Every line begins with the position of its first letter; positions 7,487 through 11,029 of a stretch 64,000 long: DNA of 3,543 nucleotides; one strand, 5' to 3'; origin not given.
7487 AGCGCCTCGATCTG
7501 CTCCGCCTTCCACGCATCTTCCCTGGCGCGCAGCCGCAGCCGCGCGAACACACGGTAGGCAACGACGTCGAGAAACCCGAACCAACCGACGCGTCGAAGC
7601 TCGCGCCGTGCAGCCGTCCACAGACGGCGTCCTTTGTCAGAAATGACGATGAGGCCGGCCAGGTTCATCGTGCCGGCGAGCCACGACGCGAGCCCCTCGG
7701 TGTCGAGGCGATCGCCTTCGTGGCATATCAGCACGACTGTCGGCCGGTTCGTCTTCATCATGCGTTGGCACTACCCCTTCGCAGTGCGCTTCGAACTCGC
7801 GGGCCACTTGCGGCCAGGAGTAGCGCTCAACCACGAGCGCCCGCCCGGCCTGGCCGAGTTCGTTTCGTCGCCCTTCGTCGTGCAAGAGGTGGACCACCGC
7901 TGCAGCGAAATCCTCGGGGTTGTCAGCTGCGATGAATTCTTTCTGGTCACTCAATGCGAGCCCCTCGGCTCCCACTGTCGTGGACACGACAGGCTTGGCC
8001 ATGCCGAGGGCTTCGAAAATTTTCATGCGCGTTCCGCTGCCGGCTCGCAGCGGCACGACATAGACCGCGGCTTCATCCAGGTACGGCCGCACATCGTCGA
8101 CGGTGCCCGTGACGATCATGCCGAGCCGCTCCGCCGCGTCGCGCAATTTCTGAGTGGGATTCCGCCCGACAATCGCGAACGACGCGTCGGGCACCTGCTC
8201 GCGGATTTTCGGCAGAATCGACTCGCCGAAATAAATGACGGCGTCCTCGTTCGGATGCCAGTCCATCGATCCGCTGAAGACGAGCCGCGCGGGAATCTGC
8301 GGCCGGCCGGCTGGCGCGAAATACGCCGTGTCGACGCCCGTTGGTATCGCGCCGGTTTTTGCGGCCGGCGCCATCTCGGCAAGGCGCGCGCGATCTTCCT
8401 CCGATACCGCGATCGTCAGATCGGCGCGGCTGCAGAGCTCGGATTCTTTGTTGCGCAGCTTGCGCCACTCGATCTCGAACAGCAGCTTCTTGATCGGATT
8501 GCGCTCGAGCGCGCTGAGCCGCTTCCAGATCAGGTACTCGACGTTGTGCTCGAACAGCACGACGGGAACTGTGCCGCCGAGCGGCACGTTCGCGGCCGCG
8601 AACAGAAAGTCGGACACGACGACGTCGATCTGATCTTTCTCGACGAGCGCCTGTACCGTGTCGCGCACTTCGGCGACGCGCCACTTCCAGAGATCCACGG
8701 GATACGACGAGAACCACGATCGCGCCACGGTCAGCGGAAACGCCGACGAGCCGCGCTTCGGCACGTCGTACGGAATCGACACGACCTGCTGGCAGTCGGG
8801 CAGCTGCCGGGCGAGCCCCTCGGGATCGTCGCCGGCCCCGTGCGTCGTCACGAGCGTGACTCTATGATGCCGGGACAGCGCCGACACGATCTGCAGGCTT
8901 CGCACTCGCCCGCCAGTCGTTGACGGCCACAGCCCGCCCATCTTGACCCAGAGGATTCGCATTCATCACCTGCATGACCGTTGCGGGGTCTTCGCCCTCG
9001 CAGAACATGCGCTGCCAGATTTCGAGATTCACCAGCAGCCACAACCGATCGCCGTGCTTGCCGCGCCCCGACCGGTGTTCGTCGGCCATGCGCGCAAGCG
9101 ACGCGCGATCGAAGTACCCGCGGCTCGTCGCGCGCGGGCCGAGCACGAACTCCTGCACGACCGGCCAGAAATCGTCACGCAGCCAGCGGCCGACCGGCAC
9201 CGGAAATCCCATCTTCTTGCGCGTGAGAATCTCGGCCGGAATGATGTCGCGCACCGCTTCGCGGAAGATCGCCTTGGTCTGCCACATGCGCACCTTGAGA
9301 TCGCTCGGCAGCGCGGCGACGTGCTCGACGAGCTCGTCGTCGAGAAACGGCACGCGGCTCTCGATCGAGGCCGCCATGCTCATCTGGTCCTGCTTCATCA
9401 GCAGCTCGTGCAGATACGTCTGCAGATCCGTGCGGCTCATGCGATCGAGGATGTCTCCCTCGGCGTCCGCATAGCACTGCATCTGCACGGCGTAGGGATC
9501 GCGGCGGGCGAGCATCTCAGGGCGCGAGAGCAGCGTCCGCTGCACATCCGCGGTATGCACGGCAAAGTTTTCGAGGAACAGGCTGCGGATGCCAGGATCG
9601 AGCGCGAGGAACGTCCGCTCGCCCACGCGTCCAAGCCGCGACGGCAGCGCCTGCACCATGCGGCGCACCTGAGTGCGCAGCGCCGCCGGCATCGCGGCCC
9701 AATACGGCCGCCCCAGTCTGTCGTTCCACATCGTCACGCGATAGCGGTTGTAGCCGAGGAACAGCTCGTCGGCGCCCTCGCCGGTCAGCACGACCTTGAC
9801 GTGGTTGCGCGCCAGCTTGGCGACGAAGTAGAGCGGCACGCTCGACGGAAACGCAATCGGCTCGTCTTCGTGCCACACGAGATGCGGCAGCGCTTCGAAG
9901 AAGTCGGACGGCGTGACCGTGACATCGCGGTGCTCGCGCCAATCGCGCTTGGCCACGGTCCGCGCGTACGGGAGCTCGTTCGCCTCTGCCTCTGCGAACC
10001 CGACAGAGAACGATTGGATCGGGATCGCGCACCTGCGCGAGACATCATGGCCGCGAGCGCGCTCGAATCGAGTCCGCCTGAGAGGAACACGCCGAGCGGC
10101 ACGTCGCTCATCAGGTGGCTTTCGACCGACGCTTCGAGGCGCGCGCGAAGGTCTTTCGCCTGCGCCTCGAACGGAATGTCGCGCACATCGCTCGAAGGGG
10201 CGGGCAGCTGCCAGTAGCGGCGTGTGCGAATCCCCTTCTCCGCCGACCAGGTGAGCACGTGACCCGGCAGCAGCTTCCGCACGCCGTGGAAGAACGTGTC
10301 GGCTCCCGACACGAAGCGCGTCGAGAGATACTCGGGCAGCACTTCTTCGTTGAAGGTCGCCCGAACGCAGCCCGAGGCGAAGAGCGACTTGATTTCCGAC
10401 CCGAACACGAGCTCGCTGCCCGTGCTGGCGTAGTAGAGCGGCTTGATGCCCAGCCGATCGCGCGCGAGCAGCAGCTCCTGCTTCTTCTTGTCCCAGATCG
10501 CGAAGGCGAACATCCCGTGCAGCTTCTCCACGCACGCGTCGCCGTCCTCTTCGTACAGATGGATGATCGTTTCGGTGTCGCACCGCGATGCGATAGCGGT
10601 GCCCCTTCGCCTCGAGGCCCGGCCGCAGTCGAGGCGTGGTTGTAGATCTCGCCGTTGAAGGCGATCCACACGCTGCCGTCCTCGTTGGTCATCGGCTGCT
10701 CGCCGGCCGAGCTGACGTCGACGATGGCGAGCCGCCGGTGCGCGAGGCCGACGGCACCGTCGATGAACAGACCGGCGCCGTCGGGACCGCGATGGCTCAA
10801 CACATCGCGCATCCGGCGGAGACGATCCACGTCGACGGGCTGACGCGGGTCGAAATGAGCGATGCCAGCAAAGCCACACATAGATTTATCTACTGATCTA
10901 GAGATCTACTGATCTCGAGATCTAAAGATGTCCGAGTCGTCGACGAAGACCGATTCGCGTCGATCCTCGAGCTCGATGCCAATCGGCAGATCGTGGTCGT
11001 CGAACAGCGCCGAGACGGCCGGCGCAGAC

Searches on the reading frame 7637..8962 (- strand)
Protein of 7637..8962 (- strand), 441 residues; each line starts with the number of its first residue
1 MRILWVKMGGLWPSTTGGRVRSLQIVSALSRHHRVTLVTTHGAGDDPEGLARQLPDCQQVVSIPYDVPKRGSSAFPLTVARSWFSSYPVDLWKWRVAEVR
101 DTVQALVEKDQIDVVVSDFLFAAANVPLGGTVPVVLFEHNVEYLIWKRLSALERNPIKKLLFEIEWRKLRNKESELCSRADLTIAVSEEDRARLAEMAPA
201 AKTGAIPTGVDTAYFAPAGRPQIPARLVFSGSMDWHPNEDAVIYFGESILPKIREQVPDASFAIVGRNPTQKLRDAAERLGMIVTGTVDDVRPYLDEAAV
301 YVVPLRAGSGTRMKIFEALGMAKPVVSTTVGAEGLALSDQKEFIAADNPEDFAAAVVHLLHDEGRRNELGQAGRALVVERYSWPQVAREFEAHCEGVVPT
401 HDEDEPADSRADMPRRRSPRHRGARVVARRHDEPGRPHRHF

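Call 6: search_protein_families(library=pfam, proteins=[window:7637-8962:-], max_evalue=0.001)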
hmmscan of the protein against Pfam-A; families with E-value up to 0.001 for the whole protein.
window:7637-8962:- (441 aa): 4 families
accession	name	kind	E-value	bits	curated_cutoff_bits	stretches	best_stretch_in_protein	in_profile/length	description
PF13692.12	Glyco_trans_1_4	-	5.8e-28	98.4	27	1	226-362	3-142/142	Glycosyl transferases group 1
PF13439.12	Glyco_transf_4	-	1.1e-13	52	28.5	1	19-213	5-169/170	Glycosyltransferase Family 4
PF13524.12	Glyco_trans_1_2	-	7.4e-11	42.6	25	1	252-391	8-143/144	Glycosyl transferase-like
PF00534.26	Glycos_transf_1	-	1.7e-10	41.2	26.4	1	250-374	37-170/172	Glycosyl transferases group 1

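Call 30: search_protein_families(library=ncbifam, proteins=[window:7775-8962:-], max_evalue=1e-10)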
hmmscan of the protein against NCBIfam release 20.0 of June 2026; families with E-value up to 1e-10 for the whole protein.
window:7775-8962:- (396 aa): 2 families
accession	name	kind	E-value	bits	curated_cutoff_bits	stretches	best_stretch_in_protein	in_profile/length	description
TIGR03087.1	stp1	hypoth_equivalog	1e-72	245.6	316.65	1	12-391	10-391/397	TIGR03087 family PEP-CTERM/XrtA system glycosyltransferase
TIGR03088.1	stp2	hypoth_equivalog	6.1e-12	45.3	409.05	1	254-391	224-367/374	TIGR03088 family PEP-CTERM/XrtA system glycosyltransferase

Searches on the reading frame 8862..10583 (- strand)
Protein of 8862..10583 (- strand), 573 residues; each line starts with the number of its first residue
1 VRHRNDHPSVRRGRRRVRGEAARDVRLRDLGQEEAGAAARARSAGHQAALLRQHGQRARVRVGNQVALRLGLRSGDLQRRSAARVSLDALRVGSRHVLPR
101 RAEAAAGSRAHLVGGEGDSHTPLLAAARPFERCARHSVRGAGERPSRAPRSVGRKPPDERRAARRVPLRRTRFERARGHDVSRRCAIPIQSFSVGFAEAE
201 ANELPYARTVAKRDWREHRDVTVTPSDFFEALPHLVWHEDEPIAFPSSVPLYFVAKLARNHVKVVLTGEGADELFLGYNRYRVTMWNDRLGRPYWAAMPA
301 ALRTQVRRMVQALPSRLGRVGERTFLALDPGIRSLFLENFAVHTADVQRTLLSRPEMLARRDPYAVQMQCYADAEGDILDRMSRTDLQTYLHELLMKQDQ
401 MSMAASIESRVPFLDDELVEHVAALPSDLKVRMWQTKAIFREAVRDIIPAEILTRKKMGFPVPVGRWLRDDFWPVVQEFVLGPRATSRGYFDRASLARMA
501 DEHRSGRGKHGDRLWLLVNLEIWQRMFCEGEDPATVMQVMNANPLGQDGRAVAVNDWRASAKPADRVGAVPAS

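Call 6: search_protein_families(library=pfam, proteins=[window:8862-10583:-], max_evalue=0.001)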
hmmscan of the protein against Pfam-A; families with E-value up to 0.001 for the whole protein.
window:8862-10583:- (573 aa): 1 family
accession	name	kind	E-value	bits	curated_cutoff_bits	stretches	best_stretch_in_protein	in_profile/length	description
PF00733.27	Asn_synthase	-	2.5e-79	267.9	21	1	188-525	44-354/354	Asparagine synthase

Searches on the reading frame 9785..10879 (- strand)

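Call 6: search_protein_families(library=pfam, proteins=[window:9785-10879:-], max_evalue=0.001)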
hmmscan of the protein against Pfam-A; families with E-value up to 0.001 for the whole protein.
window:9785-10879:- (364 aa): 4 families
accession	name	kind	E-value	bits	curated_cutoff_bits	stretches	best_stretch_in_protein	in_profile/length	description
PF13537.11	GATase_7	-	1.2e-28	100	25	1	91-167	44-122/123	Glutamine amidotransferase domain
PF13522.11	GATase_6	-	4.3e-22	79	27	1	91-162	59-130/130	Glutamine amidotransferase domain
PF00733.27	Asn_synthase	-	1.1e-12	48.7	21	1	244-284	2-42/354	Asparagine synthase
PF12481.13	DUF3700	-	5.9e-06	26.3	27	1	114-173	123-182/228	Aluminium induced protein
